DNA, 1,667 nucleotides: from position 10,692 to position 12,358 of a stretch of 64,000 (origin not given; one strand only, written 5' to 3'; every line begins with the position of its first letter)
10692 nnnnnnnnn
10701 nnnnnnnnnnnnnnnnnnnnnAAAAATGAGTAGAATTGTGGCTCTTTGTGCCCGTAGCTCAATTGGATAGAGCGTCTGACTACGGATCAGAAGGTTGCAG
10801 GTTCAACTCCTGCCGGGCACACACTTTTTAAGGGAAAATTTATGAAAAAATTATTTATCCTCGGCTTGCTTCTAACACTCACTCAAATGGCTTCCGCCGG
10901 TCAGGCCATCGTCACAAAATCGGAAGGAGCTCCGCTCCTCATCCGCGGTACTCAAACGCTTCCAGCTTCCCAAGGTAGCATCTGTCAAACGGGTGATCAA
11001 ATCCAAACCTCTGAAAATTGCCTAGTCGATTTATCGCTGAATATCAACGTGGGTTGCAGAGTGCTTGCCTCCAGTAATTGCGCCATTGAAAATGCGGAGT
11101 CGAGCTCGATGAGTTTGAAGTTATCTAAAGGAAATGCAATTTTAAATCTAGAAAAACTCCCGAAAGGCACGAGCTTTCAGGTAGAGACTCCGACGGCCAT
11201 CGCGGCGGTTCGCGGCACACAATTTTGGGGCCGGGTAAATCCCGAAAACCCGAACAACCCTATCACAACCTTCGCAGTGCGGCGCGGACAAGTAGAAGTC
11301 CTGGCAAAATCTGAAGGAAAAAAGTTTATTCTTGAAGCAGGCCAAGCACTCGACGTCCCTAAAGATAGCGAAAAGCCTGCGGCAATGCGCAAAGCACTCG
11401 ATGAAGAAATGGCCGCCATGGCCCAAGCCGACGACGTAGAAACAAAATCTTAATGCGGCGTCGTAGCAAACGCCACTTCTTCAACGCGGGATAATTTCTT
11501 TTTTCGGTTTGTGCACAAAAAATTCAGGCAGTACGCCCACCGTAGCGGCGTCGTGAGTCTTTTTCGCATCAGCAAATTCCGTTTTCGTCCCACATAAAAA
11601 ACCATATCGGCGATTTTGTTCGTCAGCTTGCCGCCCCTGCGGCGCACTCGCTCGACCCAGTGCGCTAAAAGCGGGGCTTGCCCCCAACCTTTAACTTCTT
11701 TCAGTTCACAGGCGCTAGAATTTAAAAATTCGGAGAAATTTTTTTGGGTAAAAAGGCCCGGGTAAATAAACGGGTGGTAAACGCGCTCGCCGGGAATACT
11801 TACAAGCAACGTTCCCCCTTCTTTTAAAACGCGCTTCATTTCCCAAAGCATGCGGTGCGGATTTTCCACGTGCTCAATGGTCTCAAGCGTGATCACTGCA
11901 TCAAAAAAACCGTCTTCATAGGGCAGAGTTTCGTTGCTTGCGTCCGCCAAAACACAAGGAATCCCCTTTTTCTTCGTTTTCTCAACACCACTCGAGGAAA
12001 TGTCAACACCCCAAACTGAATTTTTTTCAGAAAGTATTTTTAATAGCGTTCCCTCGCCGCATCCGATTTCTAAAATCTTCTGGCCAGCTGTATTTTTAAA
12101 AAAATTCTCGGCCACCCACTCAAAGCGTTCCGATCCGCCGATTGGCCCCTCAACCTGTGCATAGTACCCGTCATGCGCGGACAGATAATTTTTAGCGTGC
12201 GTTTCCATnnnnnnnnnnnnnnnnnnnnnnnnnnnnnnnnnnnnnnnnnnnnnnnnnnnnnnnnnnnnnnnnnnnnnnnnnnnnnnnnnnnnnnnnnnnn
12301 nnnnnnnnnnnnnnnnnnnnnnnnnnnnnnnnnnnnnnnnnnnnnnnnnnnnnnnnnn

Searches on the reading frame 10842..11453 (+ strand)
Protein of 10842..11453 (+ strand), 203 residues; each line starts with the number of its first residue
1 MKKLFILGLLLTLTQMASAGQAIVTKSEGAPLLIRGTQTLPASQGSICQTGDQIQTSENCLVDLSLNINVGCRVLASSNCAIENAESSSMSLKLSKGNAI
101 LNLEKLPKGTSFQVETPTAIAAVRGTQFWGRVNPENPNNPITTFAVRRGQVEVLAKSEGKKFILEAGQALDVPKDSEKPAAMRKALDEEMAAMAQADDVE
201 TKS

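Call 7: search_protein_families(library=pfam, proteins=[window:10842-11453:+], max_evalue=0.01)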
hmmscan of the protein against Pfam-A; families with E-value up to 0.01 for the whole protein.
window:10842-11453:+ (203 aa): 1 family
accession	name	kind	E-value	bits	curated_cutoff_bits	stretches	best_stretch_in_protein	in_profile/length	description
PF04773.18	FecR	-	2.7e-09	37.8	24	1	52-152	1-97/97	FecR protein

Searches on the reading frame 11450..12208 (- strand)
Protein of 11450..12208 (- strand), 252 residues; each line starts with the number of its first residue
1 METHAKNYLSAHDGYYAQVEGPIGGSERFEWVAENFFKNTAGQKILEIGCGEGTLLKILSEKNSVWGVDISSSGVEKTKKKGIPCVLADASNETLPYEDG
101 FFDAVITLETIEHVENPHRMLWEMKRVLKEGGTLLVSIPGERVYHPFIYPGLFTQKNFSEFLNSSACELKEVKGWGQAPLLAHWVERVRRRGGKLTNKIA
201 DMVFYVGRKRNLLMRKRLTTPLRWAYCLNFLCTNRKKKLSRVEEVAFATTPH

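Call 7: search_protein_families(library=pfam, proteins=[window:11450-12208:-], max_evalue=0.01)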
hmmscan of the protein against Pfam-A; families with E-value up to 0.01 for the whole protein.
window:11450-12208:- (252 aa): 14 families
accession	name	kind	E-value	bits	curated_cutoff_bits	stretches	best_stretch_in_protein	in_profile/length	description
PF08241.18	Methyltransf_11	-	1.2e-20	74.4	21.2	1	46-135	1-94/95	Methyltransferase domain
PF13489.12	Methyltransf_23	-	1.2e-17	64.5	27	1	30-143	11-123/164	Methyltransferase domain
PF13649.12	Methyltransf_25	-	3.5e-17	63.3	27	1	45-132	1-97/97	Methyltransferase domain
PF13847.12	Methyltransf_31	-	1.4e-14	54.4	27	1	41-140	3-113/145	Methyltransferase domain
PF07021.18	MetW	-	2e-14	54.1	21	1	41-129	13-103/193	Methionine biosynthesis protein MetW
PF08242.18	Methyltransf_12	-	2.4e-13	51.1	30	1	46-134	1-98/98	Methyltransferase domain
PF05148.21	Methyltransf_8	-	1.9e-07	31.6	27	1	11-137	44-157/219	Hypothetical methyltransferase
PF01209.24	Ubie_methyltran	-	2.6e-07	30.7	20.1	1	38-136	44-151/233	ubiE/COQ5 methyltransferase family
PF02353.26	CMAS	-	8.1e-06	25.8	27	1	41-136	62-164/273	Mycolic acid cyclopropane synthetase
PF08003.17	Methyltransf_9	-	0.0007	19.1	23.8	1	38-136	112-217/315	Protein of unknown function (DUF1698)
PF03141.22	Methyltransf_29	-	0.0016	17.6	23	1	39-139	115-220/506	Putative S-adenosyl-L-methionine-dependent methyltransferase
PF05219.18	DREV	-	0.0021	17.7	26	1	40-138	93-188/265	DREV methyltransferase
PF05175.20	MTS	-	0.0091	16.1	23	0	37-139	27-141/170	Methyltransferase small domain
PF05724.17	TPMT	-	0.0099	16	26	0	38-78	34-75/218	Thiopurine S-methyltransferase (TPMT)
